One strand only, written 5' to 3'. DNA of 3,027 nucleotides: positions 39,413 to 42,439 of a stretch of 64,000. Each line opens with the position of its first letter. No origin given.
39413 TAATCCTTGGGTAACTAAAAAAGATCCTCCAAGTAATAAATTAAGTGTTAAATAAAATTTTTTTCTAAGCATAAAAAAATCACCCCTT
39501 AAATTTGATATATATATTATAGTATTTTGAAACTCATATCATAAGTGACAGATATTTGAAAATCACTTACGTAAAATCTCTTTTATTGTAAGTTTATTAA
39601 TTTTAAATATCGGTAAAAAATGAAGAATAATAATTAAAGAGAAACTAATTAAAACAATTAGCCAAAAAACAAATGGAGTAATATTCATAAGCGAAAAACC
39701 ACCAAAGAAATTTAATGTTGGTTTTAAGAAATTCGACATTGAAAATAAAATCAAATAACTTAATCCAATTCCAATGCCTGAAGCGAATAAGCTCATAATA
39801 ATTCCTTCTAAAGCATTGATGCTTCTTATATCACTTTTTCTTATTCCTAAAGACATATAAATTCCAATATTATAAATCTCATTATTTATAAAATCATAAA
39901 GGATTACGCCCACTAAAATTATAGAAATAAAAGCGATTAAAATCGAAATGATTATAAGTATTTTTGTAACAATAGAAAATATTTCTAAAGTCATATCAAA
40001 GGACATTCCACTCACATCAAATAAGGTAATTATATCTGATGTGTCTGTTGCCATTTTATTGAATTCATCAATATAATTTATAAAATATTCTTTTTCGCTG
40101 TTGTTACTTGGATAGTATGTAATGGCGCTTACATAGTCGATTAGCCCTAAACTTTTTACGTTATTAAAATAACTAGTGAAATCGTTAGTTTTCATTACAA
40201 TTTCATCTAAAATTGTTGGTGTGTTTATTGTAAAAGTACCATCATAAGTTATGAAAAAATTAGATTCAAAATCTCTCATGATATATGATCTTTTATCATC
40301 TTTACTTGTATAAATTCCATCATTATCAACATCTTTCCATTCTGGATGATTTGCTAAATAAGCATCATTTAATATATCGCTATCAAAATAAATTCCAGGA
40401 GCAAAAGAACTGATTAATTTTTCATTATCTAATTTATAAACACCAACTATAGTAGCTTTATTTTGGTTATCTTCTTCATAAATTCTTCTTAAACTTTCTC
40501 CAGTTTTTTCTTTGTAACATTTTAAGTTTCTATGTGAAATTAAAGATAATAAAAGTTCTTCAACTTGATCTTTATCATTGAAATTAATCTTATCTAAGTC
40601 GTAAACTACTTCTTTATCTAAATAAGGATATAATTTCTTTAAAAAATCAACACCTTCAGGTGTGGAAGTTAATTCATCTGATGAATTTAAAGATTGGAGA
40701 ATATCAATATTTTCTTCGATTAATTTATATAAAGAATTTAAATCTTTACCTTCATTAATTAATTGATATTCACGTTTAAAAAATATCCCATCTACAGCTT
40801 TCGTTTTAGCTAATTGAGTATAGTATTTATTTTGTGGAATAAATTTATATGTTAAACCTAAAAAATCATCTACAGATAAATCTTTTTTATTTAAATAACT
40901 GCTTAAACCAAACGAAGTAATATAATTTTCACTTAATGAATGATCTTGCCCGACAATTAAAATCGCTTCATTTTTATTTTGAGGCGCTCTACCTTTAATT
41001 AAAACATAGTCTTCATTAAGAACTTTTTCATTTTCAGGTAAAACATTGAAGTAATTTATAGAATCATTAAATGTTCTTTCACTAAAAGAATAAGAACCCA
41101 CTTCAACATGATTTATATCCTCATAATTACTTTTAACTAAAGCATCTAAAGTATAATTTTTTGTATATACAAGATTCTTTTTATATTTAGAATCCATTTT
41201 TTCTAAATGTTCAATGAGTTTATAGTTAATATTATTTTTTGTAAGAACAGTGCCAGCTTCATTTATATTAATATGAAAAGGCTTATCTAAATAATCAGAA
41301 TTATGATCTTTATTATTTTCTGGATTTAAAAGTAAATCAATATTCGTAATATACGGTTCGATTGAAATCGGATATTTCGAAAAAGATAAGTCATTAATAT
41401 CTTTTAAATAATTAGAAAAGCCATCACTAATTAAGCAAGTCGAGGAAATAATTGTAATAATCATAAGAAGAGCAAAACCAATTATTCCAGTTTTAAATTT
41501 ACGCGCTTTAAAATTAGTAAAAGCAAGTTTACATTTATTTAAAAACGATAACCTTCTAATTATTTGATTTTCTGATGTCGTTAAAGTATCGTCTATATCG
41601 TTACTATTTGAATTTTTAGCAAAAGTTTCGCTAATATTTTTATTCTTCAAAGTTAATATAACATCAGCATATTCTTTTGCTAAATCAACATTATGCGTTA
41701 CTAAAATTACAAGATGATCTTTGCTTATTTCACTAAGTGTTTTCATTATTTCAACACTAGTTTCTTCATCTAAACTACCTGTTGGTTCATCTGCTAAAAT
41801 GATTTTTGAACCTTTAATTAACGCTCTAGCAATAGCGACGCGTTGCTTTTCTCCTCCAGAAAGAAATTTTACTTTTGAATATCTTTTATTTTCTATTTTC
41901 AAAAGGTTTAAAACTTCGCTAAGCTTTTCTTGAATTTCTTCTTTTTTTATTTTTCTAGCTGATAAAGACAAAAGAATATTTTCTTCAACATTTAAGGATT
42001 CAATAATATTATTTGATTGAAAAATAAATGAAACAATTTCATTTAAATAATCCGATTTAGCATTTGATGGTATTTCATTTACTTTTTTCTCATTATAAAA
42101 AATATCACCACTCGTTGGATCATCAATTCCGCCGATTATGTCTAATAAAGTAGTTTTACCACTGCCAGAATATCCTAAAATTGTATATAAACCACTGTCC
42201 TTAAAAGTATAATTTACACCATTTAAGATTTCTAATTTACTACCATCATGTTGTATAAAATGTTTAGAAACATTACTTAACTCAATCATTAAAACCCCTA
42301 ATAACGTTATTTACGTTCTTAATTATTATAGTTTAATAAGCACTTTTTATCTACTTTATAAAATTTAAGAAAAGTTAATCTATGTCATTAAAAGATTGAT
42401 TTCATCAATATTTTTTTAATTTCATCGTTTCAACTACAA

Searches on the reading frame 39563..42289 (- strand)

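Call 82: search_protein_families(library=pfam, proteins=[window:39563-42289:-], max_evalue=0.001)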
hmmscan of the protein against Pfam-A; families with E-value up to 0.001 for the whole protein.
window:39563-42289:- (908 aa): 4 families
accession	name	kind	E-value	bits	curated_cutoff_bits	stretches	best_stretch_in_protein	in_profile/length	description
PF00005.33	ABC_tran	-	5.4e-30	105.2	25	1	22-170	1-136/137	ABC transporter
PF02687.27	FtsX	-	7.6e-09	36.1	25.5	1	779-901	1-119/120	FtsX-like permease C-terminal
PF02463.25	SMC_N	-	6.8e-05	22.8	40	1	32-213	24-211/220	RecF/RecN/SMC N terminal domain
PF13555.12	AAA_29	-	0.0008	19.6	27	0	23-53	13-43/61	P-loop containing region of AAA domain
